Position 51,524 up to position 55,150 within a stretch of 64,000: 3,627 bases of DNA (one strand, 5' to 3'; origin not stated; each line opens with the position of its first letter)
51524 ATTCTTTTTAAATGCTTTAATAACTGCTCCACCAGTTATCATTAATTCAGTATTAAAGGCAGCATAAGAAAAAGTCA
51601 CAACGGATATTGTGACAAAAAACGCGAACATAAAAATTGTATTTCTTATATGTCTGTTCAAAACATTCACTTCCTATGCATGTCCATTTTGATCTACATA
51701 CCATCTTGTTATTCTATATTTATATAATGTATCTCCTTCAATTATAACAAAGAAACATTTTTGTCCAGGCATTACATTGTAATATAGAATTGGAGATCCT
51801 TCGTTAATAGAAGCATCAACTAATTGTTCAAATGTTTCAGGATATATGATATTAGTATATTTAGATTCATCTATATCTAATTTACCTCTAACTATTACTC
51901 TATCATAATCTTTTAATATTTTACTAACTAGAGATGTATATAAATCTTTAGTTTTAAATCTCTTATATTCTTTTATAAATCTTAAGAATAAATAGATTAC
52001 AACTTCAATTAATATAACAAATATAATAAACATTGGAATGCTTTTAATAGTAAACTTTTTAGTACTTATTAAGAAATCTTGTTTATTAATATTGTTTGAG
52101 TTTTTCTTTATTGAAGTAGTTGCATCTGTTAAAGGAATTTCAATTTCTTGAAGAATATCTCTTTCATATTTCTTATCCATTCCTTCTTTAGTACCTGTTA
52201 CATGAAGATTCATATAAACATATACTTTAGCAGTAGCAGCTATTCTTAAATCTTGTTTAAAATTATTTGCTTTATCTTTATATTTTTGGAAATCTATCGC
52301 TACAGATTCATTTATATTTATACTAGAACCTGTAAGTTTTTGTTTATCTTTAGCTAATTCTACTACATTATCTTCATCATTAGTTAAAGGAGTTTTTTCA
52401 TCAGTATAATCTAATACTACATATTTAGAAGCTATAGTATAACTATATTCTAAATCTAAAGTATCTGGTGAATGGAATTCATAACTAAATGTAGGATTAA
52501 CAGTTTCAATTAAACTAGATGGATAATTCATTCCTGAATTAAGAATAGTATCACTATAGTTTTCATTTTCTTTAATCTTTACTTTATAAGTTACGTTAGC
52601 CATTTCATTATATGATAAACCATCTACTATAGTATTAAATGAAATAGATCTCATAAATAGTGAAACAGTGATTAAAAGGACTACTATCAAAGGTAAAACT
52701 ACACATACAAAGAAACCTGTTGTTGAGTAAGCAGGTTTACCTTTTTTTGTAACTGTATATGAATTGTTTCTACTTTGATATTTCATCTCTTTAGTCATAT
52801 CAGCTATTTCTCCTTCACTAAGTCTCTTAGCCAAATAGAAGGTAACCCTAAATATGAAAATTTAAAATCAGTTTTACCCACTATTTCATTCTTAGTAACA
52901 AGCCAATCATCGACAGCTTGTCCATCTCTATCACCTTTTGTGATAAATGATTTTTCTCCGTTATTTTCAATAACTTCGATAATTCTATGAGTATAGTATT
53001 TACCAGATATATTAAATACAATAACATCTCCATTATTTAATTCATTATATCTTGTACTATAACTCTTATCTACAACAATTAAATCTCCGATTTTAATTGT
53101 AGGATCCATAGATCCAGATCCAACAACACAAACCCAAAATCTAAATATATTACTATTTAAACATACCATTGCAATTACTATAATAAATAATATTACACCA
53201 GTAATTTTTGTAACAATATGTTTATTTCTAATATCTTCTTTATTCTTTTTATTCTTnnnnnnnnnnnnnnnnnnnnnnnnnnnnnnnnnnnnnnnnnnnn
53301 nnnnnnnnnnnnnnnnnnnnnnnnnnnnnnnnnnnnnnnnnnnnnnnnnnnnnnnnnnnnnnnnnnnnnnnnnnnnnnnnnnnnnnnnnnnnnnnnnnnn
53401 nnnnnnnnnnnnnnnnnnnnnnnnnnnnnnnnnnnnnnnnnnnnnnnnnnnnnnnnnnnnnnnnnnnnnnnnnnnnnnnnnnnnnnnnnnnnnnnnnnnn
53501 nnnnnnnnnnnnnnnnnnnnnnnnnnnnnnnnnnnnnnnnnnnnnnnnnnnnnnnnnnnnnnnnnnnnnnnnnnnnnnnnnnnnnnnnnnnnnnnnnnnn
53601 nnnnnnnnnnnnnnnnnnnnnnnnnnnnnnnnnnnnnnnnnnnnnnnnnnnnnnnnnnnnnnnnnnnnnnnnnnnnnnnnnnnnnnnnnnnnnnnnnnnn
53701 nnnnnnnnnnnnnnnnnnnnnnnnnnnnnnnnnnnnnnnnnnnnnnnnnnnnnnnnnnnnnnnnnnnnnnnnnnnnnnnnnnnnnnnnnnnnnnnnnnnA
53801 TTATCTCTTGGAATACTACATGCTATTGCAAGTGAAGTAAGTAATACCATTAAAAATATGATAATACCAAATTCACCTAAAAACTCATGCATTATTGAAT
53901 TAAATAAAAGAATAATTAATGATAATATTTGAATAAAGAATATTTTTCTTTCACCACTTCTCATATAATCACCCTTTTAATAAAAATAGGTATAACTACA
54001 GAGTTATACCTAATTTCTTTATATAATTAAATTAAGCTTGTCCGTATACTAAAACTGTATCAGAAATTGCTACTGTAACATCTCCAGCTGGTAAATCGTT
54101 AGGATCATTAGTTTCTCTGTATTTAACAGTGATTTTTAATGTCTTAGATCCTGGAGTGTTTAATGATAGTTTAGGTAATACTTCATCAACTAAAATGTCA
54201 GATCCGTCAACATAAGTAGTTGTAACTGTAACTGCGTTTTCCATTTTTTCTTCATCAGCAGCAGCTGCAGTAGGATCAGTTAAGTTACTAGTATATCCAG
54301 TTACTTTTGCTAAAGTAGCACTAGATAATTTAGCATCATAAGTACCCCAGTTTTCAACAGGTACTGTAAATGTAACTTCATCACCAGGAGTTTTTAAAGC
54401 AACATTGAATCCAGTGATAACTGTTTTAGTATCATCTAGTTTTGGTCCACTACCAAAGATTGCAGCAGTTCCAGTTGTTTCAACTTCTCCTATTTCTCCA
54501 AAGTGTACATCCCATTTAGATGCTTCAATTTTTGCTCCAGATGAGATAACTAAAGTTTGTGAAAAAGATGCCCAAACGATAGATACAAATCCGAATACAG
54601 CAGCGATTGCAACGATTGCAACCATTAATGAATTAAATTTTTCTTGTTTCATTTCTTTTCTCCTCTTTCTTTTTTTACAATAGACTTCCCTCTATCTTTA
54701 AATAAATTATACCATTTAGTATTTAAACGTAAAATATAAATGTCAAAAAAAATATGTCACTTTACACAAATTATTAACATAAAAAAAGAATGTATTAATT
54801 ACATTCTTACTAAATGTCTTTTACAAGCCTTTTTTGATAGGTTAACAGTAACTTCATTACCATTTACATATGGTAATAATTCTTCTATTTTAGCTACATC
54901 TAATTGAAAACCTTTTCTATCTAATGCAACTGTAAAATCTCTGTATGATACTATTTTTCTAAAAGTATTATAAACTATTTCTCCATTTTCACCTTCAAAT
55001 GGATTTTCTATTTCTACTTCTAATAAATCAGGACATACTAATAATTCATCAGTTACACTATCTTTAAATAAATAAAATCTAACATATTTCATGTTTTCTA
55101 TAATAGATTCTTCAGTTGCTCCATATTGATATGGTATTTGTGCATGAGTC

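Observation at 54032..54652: Small TasA/camelysin-like protein with elevated GC and its own promoter and terminator (candidate major subunit)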

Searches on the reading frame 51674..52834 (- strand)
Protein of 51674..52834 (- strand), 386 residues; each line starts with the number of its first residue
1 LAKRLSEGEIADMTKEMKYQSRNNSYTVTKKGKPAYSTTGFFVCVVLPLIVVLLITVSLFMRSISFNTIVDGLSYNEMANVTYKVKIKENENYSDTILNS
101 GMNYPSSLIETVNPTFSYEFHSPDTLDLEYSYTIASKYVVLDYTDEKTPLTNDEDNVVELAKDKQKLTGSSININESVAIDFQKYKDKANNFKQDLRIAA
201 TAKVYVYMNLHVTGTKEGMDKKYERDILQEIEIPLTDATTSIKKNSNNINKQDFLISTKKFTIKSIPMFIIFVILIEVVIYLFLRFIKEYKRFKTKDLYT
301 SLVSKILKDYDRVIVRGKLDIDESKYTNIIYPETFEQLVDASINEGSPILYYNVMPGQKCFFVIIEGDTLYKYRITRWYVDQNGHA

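Call 4: search_protein_families(library=pfam, proteins=[window:51674-52834:-], max_evalue=0.1)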
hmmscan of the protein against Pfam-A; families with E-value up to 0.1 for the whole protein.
window:51674-52834:- (386 aa): 1 family
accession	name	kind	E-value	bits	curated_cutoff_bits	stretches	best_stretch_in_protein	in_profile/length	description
PF13314.11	DUF4083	-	0.031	14.7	25.4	1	41-66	6-31/57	Domain of unknown function (DUF4083)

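Call 5: search_protein_families(library=ncbifam, proteins=[window:51674-52834:-], max_evalue=0.1)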
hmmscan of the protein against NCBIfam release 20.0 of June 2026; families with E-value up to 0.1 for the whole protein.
window:51674-52834:- (386 aa): 1 family
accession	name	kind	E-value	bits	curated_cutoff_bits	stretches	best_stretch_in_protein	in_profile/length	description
NF053685.1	BamG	equivalog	0.0018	17.4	250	1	76-196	168-287/397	BamG family beta-barrel-assembly machinery protein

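Call 58: find_homologous_proteins(query=window:51674-52834:-, max_evalue=0.001)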
Query window:51674-52834:- (386 aa): 23 proteins with E <= 0.001 among 2661 candidates.
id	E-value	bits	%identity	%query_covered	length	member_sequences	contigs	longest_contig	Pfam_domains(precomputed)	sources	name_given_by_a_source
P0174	2.4e-237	805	99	97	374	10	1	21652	-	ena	-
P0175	8.8e-215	731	89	97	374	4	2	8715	-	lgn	-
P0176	8.7e-173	593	73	97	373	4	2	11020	-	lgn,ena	-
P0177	5.2e-161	554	68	97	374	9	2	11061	PF17231.8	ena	-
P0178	3.3e-160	551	68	97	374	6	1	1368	PF17231.8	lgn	-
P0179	4.4e-158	544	67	97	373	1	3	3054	-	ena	-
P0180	8.2e-149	514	64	97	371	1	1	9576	PF17231.8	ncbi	-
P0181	1.9e-143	496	63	97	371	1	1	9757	PF17231.8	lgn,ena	-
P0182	1.1e-141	490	60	97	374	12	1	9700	PF17231.8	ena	-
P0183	5.6e-137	475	61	97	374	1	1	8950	-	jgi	-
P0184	2.3e-136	473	59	97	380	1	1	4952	-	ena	-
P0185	4.4e-64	235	36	96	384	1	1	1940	PF17231.8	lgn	-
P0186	8.2e-63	231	36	96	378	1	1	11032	PF17231.8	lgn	-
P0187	1.5e-62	230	36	96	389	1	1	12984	PF17231.8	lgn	-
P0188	2.9e-61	226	34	96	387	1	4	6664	PF17231.8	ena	-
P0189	3.4e-61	226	34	96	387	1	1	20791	PF17231.8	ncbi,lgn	-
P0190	7.9e-61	224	34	96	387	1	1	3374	PF17231.8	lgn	-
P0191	1.3e-60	224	40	81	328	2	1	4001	PF17231.8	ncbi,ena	-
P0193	9.1e-59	218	35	96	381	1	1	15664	PF17231.8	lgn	-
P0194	6.2e-30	123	30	87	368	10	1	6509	PF17231.8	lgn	-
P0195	6.6e-30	123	30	89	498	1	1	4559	PF17231.8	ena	-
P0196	9.6e-5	40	24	81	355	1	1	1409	PF17231.8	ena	-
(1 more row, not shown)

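Call 59: search_protein_families(library=pfam, proteins=[P0177, P0185, P0194, P0195], max_evalue=0.01)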
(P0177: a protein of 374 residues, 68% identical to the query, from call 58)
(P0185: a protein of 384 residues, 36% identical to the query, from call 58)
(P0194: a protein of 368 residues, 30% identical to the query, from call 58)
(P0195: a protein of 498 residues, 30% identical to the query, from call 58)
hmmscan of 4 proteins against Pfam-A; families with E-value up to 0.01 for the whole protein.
P0177 (374 aa): 1 family
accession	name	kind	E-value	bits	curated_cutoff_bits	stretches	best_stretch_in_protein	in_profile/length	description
PF17231.7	DUF5305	-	3.3e-10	40.2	29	1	151-361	11-217/217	Family of unknown function (DUF5305)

P0185 (384 aa): 1 family
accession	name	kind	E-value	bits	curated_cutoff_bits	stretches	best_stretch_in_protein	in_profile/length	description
PF17231.7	DUF5305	-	8.6e-18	65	29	1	139-357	3-217/217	Family of unknown function (DUF5305)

P0194 (368 aa): 1 family
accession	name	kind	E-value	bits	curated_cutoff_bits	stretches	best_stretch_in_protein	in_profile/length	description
PF17231.7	DUF5305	-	1.5e-16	61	29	1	138-359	1-217/217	Family of unknown function (DUF5305)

P0195 (498 aa): 1 family
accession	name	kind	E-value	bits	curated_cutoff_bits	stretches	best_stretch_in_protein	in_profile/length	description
PF17231.7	DUF5305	-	8e-13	48.8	29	1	271-487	3-215/217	Family of unknown function (DUF5305)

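Call 60: find_encoding_contigs(protein=P0189, flank=8000, max_places=2)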
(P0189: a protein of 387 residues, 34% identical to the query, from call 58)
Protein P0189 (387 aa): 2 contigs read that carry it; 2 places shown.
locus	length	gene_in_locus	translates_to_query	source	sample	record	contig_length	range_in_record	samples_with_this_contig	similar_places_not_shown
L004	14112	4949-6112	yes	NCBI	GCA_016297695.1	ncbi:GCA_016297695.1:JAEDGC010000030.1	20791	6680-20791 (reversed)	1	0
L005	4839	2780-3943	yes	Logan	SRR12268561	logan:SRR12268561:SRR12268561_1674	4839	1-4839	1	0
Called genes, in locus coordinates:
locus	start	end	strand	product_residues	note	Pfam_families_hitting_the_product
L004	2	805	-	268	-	?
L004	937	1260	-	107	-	-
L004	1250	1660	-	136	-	PF04986:Y2_Tnp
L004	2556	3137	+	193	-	-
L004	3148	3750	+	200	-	-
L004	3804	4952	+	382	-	PF10502:Peptidase_S26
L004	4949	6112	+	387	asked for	PF17231:DUF5305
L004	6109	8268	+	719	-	PF09479:Flg_new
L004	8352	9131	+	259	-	-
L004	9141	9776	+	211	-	-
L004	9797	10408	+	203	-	-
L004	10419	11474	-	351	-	PF13020:NOV_C (weak)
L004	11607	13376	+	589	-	PF18736:pEK499_p136 (faint)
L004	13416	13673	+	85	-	PF18905:DUF5661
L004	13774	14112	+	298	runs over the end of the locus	PF17125:Methyltr_RsmF_N (weak), PF22458:RsmF-B_ferredox, PF01189:Methyltr_RsmB-F, PF13847:Methyltransf_31 (weak)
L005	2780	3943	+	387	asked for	PF17231:DUF5305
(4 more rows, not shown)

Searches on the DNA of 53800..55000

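Call 89: search_rna_families(source=window, start=53800, end=55000, threshold=evalue, max_evalue=1)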
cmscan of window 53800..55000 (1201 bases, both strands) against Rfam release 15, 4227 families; matches with E-value up to 1: 1.
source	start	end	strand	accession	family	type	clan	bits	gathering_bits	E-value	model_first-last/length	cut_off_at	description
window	54598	54623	-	RF03139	S4-Bacteroidia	Cis-reg; leader;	CL00119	21.5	34.7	0.084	1-34/34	no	S4-Bacteroidia ribosomal protein leader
